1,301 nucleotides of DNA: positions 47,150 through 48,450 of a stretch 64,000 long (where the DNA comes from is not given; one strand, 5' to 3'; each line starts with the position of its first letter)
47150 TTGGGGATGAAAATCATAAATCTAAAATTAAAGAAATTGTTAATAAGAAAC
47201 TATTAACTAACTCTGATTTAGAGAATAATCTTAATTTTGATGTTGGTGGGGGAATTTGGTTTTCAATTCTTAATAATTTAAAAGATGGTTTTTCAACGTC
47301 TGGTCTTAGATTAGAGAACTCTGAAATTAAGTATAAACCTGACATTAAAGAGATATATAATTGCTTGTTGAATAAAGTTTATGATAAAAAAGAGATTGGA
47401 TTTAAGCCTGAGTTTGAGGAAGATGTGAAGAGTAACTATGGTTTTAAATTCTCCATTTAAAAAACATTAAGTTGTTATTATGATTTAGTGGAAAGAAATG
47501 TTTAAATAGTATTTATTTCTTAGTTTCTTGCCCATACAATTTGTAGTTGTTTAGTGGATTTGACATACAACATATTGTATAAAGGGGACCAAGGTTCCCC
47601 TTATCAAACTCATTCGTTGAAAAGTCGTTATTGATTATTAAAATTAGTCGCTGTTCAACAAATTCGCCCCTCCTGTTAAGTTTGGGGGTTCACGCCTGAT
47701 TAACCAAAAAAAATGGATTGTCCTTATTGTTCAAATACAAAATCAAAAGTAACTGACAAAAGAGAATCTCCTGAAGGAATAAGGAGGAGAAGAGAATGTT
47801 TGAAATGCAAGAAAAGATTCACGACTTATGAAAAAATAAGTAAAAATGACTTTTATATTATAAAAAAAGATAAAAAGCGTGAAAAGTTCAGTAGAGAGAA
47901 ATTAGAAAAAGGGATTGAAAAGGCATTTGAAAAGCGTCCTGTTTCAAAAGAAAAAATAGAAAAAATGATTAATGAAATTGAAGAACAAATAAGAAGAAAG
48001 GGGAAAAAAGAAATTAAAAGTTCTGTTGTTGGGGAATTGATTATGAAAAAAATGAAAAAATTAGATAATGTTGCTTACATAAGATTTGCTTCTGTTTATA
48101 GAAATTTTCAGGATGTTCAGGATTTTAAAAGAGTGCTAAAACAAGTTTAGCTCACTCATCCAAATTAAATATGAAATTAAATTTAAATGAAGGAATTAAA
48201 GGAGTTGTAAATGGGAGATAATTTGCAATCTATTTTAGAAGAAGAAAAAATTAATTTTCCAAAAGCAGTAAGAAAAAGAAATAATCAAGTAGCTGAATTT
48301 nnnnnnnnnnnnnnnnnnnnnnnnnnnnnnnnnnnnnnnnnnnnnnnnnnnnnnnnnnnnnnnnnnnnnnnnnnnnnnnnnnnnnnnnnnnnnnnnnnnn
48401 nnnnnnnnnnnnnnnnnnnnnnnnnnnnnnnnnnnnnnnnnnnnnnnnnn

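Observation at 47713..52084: nrdR-nrdD-nrdG module with an unusual NrdD architecture (ATP-cones plus fused glutaredoxin-like domain)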

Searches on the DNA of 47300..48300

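Call 28: search_rna_families(source=window, start=47300, end=48300, threshold=evalue, max_evalue=1)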
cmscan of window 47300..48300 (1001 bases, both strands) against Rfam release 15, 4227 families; matches with E-value up to 1: 0.
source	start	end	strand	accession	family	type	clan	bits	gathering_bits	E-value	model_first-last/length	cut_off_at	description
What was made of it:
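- Tried and rejected: An Rfam search of 47300-48300 found nothing (call 28).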
